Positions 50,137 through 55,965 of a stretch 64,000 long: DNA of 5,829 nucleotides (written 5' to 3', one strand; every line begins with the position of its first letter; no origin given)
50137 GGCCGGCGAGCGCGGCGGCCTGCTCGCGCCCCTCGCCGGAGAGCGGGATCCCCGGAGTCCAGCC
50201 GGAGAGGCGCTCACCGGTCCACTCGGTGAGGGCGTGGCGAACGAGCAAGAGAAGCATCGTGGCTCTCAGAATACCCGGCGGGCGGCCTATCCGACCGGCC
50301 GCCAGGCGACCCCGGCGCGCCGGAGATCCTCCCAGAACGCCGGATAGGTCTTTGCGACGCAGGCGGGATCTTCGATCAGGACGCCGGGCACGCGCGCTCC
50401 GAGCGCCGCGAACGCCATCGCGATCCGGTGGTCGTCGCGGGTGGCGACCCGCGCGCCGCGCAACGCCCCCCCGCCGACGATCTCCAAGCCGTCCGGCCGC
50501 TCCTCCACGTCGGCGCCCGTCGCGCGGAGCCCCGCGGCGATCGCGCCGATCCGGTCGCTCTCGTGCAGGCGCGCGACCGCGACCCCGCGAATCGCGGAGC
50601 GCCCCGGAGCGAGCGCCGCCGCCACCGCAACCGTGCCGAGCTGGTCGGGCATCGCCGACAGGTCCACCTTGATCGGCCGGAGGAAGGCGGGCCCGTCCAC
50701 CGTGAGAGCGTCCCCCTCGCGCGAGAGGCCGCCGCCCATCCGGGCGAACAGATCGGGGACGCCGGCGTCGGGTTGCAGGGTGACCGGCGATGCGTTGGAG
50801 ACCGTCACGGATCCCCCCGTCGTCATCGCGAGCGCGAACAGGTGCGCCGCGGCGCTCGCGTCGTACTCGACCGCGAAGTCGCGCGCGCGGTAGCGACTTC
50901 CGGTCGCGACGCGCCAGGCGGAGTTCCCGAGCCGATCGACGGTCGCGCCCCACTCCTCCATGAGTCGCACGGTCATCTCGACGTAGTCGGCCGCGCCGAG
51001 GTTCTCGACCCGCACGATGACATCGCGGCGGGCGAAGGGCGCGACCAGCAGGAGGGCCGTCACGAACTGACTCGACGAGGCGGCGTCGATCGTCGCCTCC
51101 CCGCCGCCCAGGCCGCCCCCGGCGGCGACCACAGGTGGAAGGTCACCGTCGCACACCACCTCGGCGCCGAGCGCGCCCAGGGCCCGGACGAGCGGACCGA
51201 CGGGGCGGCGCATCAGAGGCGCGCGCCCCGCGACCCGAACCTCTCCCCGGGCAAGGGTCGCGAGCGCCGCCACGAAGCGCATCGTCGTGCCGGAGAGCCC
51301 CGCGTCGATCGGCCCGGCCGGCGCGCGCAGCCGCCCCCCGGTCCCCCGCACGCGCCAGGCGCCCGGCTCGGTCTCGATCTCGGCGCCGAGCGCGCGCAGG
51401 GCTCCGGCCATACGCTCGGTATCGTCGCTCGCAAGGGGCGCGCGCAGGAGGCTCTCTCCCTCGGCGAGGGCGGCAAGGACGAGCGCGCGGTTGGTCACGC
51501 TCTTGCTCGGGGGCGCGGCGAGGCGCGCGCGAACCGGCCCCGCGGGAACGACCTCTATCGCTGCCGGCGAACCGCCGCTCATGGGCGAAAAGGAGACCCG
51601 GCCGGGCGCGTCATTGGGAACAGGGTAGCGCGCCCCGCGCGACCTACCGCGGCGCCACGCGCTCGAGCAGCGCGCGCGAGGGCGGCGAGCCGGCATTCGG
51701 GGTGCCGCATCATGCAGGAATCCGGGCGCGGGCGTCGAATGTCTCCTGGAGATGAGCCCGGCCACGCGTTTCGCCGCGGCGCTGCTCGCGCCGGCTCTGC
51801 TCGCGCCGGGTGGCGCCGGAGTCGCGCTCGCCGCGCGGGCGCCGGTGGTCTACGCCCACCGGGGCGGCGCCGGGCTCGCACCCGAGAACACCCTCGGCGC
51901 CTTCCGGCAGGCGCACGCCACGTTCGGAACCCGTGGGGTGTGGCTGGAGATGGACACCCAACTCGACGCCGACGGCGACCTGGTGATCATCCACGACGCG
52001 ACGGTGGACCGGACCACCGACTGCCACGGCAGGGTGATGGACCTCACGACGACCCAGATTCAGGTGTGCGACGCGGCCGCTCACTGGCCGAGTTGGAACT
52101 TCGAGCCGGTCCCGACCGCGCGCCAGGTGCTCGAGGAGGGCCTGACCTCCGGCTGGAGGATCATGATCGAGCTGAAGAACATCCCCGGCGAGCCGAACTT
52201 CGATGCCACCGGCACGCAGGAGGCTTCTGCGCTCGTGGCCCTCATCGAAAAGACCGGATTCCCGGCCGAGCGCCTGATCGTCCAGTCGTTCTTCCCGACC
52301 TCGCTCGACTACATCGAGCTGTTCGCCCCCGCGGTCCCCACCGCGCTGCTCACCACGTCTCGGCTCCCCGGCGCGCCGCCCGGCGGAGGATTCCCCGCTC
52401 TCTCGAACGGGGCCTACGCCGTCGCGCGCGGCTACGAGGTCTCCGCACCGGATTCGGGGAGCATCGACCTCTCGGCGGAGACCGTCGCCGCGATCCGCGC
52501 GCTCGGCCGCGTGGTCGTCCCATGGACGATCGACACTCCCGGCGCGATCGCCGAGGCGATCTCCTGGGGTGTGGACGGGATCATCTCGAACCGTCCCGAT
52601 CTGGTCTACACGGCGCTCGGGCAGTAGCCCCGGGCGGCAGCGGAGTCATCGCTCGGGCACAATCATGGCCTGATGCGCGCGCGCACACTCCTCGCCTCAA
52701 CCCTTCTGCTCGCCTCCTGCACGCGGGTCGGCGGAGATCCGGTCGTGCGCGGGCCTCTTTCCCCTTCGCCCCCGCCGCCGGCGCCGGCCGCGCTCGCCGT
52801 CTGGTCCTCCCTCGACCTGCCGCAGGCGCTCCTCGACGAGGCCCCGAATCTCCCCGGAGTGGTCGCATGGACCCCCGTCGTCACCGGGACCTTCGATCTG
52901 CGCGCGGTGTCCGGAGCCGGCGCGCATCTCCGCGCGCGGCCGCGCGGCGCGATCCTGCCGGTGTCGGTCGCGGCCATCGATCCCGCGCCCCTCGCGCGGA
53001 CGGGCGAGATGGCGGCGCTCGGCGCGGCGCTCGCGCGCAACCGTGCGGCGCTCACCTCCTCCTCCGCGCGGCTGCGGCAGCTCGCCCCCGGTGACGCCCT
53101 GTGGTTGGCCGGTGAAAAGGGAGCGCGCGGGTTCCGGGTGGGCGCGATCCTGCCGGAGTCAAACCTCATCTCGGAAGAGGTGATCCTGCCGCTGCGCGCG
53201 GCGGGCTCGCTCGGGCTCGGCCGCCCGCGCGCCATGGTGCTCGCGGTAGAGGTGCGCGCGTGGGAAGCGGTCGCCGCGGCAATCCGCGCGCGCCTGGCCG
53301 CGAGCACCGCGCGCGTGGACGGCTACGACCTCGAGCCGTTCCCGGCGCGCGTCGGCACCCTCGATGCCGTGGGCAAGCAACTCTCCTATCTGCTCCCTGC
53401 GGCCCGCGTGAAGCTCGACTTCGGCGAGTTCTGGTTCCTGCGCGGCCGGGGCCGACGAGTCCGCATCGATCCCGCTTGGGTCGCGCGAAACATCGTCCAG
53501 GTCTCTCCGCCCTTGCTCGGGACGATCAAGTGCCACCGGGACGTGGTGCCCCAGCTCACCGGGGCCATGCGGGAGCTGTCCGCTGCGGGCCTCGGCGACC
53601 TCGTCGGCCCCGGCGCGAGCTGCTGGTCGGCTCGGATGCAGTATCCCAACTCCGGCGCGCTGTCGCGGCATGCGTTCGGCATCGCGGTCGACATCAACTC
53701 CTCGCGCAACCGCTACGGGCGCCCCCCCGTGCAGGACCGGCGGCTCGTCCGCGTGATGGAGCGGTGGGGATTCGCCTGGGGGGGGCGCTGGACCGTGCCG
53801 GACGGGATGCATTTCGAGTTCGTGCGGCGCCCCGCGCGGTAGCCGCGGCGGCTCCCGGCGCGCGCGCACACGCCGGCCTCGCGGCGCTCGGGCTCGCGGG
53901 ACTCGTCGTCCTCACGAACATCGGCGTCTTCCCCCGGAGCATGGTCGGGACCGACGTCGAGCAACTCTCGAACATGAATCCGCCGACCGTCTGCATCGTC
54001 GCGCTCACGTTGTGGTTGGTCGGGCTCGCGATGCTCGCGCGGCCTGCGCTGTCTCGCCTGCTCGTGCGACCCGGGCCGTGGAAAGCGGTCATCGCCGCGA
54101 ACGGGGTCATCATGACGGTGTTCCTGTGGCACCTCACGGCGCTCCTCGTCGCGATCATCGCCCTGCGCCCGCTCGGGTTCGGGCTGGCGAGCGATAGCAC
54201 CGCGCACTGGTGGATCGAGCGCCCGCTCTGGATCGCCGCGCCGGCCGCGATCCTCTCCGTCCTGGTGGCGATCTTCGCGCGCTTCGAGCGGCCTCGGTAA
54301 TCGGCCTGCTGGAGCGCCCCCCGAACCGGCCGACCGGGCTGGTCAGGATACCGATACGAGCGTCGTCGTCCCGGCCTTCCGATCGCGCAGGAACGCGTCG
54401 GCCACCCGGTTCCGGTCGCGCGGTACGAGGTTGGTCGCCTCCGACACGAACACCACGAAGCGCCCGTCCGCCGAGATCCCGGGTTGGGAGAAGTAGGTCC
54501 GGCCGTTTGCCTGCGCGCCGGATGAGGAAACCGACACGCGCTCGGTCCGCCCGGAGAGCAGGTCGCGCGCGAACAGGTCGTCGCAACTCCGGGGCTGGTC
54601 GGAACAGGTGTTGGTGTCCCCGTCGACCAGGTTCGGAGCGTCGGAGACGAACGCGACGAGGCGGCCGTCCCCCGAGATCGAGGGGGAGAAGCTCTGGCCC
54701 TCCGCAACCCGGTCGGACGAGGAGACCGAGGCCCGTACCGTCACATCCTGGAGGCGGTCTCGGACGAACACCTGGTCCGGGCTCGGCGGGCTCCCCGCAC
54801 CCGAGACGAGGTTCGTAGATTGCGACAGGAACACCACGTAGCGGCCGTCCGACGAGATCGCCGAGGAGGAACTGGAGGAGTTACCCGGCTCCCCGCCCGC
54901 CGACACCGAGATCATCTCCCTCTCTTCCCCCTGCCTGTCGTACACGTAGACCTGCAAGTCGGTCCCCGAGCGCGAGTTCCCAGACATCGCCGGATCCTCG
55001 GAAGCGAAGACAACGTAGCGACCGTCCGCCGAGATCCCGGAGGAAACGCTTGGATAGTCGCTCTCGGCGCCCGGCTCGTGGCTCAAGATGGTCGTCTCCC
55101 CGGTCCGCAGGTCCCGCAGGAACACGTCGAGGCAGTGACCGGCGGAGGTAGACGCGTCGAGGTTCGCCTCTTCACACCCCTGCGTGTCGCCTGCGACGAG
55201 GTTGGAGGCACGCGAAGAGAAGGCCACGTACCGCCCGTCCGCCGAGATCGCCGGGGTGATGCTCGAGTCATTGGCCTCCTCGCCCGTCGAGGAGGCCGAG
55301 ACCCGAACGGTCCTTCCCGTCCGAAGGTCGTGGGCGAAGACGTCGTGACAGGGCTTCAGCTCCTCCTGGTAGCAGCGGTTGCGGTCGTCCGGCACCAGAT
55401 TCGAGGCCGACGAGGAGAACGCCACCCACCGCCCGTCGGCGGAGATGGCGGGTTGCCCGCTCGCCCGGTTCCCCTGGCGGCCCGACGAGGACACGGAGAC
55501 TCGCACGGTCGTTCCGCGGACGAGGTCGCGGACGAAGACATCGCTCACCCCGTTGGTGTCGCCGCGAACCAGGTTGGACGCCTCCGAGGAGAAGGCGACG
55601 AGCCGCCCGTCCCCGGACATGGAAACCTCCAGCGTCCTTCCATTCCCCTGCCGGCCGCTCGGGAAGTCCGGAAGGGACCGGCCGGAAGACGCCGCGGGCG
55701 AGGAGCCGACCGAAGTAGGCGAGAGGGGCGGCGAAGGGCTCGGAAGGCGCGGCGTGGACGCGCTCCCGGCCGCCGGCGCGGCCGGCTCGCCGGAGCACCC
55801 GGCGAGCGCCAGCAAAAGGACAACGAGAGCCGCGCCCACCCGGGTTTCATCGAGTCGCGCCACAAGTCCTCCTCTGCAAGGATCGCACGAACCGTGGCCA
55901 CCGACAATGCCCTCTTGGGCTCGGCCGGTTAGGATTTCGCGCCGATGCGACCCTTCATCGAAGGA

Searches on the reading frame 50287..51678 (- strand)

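Call 29: search_protein_families(library=pfam, proteins=[window:50287-51678:-], max_evalue=0.001)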
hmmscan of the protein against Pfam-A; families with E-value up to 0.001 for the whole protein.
window:50287-51678:- (463 aa): 1 family
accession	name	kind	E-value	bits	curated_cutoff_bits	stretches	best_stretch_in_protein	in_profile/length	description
PF00275.25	EPSP_synthase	-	3.9e-97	326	22.8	1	46-452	4-417/417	EPSP synthase (3-phosphoshikimate 1-carboxyvinyltransferase)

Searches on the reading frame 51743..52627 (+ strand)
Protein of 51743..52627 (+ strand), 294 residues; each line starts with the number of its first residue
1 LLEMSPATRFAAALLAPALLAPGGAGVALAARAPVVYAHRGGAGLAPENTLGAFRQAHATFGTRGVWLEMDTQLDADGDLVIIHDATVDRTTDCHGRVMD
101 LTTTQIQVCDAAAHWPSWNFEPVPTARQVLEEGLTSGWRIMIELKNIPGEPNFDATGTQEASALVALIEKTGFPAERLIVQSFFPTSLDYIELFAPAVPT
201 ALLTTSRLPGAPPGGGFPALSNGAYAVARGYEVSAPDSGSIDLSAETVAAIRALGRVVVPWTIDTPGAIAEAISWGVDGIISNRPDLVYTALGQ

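Call 29: search_protein_families(library=pfam, proteins=[window:51743-52627:+], max_evalue=0.001)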
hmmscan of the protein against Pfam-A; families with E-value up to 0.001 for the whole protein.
window:51743-52627:+ (294 aa): 2 families
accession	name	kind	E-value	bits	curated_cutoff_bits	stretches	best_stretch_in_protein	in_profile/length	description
PF03009.23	GDPD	-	5.1e-35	122.2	23.6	1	39-287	1-244/244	Glycerophosphoryl diester phosphodiesterase family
PF13653.12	GDPD_2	-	4.7e-06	27.4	27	1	259-286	3-30/30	Glycerophosphoryl diester phosphodiesterase family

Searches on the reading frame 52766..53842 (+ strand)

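Call 29: search_protein_families(library=pfam, proteins=[window:52766-53842:+], max_evalue=0.001)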
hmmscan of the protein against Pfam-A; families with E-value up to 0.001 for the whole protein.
window:52766-53842:+ (358 aa): 1 family
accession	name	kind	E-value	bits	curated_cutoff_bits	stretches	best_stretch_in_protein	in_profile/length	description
PF13539.11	Peptidase_M15_4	-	1.9e-15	57.6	25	1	296-351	3-69/70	D-alanyl-D-alanine carboxypeptidase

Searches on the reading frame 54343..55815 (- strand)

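Call 29: search_protein_families(library=pfam, proteins=[window:54343-55815:-], max_evalue=0.001)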
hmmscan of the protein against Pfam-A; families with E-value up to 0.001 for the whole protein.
window:54343-55815:- (490 aa): 1 family
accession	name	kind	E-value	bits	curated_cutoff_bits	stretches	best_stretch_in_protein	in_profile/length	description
PF07676.18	PD40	-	3.1e-21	75.2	20.9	0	119-137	11-29/38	WD40-like Beta Propeller Repeat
